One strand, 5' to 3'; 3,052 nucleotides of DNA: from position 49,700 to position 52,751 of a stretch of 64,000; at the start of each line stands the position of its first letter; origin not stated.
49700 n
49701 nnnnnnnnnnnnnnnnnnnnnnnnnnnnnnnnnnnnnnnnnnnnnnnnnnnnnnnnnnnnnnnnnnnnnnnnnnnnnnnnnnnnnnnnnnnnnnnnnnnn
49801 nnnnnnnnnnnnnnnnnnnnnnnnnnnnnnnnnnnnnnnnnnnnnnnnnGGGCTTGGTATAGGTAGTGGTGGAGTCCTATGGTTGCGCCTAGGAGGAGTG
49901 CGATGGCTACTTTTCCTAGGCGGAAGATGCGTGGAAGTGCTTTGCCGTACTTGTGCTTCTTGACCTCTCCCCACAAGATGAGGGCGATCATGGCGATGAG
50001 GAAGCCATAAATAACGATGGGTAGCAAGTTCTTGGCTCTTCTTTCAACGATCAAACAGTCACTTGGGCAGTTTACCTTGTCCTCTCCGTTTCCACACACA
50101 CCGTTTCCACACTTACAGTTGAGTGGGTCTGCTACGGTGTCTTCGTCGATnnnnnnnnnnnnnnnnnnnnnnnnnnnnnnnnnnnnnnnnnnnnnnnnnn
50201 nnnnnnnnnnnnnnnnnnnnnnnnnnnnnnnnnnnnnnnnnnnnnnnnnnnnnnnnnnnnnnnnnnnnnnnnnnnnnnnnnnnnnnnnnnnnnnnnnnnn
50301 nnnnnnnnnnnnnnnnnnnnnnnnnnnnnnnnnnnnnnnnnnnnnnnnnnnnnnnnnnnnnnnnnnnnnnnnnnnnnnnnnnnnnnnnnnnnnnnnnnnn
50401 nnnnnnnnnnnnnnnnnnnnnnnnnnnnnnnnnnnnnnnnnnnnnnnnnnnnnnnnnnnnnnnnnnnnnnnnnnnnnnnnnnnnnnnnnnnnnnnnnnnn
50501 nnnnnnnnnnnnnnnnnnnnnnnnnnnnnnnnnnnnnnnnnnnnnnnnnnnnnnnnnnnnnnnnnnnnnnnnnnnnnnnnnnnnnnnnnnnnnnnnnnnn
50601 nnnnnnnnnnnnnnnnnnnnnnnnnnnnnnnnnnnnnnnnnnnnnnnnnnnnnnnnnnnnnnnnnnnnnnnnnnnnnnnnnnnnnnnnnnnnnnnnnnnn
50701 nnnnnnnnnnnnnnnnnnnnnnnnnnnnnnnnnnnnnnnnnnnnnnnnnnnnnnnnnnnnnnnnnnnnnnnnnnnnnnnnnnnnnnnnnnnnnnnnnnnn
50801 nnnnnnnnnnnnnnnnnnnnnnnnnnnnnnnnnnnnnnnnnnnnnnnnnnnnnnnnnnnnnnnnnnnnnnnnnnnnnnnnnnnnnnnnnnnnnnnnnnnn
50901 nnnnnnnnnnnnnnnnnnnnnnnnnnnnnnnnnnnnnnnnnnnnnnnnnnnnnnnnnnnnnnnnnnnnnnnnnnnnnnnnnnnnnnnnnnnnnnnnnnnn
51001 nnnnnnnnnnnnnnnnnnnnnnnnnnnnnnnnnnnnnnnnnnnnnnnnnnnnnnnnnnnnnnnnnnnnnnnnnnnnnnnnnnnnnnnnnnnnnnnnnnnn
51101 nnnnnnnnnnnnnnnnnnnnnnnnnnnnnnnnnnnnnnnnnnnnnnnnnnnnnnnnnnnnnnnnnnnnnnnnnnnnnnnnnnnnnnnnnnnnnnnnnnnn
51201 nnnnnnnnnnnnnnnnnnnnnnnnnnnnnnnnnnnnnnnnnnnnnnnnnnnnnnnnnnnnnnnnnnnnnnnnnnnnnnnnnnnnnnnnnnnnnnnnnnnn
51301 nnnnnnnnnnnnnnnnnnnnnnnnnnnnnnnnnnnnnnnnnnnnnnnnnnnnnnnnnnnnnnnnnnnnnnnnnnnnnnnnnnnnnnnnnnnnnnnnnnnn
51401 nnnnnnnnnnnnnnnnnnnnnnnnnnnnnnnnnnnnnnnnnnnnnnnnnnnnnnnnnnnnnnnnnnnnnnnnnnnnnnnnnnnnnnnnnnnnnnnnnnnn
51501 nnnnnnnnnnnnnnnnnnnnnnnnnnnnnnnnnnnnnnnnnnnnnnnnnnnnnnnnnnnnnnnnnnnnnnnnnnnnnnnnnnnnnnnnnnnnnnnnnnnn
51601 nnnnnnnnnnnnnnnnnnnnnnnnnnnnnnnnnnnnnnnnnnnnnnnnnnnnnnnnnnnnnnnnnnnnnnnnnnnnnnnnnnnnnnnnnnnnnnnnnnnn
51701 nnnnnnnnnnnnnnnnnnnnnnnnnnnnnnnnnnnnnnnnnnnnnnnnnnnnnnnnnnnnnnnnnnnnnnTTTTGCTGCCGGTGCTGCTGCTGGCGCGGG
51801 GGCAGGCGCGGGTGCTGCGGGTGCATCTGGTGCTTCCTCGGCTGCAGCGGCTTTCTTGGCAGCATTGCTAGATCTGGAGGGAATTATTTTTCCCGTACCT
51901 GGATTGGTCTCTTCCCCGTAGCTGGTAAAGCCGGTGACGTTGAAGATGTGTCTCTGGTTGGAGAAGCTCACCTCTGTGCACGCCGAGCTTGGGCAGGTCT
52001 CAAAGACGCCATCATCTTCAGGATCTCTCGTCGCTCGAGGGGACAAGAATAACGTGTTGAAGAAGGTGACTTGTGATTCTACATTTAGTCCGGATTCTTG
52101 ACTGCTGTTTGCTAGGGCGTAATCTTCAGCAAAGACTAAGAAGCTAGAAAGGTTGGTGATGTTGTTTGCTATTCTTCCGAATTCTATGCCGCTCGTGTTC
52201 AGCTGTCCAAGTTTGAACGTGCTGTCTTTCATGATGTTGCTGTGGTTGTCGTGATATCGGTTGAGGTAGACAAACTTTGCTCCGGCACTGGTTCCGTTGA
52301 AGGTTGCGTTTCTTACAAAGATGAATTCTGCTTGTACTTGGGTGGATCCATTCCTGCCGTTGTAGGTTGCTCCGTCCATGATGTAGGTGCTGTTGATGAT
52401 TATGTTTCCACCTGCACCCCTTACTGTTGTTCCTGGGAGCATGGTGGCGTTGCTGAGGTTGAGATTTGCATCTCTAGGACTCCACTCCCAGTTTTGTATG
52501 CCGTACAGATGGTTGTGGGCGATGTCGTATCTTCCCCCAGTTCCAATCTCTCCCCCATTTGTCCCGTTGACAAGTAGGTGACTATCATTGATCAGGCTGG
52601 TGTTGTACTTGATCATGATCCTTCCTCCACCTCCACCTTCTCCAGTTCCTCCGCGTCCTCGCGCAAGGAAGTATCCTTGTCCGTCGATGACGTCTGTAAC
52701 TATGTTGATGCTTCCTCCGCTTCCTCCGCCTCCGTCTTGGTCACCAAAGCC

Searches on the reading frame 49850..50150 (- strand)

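Call 48: search_protein_families(library=pfam, proteins=[window:49850-50150:-], max_evalue=0.1)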
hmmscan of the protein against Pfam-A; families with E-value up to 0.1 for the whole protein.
window:49850-50150:- (100 aa): 0 families

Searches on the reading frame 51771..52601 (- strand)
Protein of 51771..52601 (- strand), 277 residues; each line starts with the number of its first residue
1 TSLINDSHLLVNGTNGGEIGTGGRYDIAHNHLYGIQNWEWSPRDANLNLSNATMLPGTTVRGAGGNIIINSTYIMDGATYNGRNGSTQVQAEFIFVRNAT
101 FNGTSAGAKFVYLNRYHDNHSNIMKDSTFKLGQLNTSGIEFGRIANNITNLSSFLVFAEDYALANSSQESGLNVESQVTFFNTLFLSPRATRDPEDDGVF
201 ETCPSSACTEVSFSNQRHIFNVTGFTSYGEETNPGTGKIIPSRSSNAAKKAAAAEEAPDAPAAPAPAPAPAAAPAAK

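Call 57: search_protein_families(library=pfam, proteins=[window:51771-52601:-], max_evalue=1)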
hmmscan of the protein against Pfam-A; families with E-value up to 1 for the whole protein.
window:51771-52601:- (277 aa): 1 family
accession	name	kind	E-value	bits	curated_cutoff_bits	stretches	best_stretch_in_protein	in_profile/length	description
PF09327.17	Phage_Tail_Tip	-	0.18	12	22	1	132-169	30-67/139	Bacteriophage tail tip fiber protein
